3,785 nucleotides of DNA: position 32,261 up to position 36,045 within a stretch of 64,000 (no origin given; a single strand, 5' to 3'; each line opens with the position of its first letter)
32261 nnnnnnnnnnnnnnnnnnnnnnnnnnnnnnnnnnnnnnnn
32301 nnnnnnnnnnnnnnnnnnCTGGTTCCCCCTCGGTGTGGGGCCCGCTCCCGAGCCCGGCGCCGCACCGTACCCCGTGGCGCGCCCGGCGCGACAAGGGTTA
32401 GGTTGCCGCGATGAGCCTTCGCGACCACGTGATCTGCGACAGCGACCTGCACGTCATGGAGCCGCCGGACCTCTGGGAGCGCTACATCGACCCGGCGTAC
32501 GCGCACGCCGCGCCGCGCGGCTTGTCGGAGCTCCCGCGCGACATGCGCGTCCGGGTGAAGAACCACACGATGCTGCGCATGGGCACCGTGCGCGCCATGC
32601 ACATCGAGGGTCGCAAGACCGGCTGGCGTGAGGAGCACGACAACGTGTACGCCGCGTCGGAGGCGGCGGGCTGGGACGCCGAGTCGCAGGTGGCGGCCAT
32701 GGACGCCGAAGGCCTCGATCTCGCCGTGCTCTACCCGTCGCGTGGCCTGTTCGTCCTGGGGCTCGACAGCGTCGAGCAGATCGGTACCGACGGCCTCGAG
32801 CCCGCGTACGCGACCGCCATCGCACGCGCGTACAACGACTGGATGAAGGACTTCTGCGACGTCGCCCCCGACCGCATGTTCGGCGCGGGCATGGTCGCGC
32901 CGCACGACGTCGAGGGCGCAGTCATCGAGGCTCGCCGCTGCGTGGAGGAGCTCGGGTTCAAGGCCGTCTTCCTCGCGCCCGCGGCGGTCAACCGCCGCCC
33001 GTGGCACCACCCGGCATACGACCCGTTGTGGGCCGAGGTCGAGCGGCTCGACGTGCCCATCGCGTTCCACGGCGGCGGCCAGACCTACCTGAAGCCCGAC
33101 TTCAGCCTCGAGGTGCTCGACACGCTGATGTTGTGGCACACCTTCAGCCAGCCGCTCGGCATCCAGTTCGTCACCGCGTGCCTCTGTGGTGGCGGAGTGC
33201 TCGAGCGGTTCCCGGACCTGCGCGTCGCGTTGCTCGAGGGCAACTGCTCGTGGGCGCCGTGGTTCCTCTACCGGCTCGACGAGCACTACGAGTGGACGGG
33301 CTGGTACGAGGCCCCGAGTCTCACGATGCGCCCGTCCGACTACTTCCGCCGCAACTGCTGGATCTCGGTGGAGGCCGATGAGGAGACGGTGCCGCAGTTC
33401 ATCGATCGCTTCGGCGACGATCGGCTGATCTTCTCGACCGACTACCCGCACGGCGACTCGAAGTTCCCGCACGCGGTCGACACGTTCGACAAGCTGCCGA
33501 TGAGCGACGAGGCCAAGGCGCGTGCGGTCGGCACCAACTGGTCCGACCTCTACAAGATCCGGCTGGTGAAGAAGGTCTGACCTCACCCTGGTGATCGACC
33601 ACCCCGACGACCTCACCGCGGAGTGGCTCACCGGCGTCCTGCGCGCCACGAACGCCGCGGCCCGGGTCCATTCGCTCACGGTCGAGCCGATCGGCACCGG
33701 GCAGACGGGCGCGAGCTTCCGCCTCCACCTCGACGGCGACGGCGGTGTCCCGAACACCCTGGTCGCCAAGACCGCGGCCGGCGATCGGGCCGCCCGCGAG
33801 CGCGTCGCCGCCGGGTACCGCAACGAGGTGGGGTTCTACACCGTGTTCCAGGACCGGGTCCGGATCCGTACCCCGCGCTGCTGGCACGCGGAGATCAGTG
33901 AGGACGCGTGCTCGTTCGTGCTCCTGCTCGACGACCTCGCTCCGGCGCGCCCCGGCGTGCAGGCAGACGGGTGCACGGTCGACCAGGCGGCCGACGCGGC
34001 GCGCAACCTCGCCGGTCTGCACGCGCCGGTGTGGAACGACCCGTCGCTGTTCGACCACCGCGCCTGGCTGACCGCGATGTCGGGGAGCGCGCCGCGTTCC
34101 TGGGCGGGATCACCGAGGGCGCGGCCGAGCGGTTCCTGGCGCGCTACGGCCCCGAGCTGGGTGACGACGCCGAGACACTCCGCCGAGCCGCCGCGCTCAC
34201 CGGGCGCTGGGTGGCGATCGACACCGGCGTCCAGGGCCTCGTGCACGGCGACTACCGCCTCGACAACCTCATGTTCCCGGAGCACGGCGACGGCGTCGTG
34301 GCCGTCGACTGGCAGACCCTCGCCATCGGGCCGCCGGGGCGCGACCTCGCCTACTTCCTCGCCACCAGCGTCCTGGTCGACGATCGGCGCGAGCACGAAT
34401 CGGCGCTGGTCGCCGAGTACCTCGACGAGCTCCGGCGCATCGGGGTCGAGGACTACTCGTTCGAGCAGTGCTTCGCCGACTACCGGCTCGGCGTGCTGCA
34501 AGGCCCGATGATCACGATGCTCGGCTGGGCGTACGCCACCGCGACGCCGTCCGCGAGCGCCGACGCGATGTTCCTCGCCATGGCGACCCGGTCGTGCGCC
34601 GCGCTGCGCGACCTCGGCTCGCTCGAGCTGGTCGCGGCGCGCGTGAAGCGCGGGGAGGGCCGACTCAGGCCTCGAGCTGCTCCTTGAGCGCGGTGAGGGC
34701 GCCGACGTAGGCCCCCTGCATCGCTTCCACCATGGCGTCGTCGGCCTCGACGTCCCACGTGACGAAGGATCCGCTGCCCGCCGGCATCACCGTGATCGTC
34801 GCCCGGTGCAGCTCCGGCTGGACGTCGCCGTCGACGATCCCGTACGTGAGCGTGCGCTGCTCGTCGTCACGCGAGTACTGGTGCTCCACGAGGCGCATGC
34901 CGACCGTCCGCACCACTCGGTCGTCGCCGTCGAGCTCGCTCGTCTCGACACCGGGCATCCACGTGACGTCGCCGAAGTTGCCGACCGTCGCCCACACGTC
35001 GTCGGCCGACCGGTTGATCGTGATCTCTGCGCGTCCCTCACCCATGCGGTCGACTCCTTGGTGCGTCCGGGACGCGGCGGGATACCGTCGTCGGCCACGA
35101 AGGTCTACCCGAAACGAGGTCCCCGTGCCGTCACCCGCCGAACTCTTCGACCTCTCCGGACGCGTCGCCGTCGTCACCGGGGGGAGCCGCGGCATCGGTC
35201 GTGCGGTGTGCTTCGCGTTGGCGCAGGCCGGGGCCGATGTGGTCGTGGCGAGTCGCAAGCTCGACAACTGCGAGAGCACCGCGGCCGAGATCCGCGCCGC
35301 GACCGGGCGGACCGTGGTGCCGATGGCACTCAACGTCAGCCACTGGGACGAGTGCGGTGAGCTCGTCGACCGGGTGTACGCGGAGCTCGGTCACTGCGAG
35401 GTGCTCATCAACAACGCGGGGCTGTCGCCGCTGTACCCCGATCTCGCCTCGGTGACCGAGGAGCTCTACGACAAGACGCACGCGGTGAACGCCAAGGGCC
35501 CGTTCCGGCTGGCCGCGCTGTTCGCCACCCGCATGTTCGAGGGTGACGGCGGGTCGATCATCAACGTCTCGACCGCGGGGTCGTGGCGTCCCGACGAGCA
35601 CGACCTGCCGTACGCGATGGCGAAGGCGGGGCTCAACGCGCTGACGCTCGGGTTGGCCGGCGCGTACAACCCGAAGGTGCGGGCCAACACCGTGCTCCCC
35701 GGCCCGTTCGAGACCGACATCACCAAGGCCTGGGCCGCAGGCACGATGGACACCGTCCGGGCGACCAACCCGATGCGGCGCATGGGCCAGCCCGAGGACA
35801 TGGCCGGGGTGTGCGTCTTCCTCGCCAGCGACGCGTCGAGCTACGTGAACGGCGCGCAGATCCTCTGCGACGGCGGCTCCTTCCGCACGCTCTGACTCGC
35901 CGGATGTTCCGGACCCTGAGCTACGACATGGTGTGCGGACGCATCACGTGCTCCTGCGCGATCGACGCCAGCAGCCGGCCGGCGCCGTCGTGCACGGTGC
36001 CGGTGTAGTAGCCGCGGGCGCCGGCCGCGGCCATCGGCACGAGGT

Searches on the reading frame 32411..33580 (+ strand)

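Call 72: search_protein_families(library=pfam, proteins=[window:32411-33580:+], max_evalue=0.0001)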
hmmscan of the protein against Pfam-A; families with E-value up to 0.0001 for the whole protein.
window:32411-33580:+ (389 aa): 1 family
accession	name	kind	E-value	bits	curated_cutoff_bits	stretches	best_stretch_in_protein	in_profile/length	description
PF04909.20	Amidohydro_2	-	4e-29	102.7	26.4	1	125-381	49-287/289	Amidohydrolase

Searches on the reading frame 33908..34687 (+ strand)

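Call 72: search_protein_families(library=pfam, proteins=[window:33908-34687:+], max_evalue=0.0001)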
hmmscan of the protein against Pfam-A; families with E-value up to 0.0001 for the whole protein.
window:33908-34687:+ (259 aa): 3 families
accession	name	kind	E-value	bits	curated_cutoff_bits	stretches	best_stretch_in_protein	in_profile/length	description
PF02958.26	EcKL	-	1.3e-13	51.4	22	1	107-177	213-287/294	Ecdysteroid kinase-like family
PF01636.29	APH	-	2.3e-13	50.9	23.2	1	74-161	128-218/239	Phosphotransferase enzyme family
PF07914.17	DUF1679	-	3.2e-10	39.9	24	1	111-199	270-366/414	Uncharacterized oxidoreductase dhs-27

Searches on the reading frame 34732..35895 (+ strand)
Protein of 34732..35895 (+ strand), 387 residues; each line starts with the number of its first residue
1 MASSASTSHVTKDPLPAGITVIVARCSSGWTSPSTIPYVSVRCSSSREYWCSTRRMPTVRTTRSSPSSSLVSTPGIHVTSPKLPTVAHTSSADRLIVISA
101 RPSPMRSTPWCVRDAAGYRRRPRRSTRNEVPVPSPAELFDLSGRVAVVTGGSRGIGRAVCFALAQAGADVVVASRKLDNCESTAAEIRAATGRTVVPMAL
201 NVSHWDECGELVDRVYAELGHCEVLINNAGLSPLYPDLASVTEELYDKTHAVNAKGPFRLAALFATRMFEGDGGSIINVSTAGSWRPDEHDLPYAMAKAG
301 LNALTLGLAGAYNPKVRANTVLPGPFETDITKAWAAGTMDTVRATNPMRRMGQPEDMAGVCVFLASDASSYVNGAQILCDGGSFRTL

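Call 72: search_protein_families(library=pfam, proteins=[window:34732-35895:+], max_evalue=0.0001)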
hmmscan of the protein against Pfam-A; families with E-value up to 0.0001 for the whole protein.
window:34732-35895:+ (387 aa): 3 families
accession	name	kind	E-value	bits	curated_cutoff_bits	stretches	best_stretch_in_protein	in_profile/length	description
PF13561.12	adh_short_C2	-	1.8e-50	172.2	27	1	153-382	6-234/236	Enoyl-(Acyl carrier protein) reductase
PF00106.31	adh_short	-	3.2e-43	147.9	26.6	1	144-335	1-191/195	short chain dehydrogenase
PF08659.16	KR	-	1.4e-06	28.8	22.6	1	147-304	4-159/180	KR domain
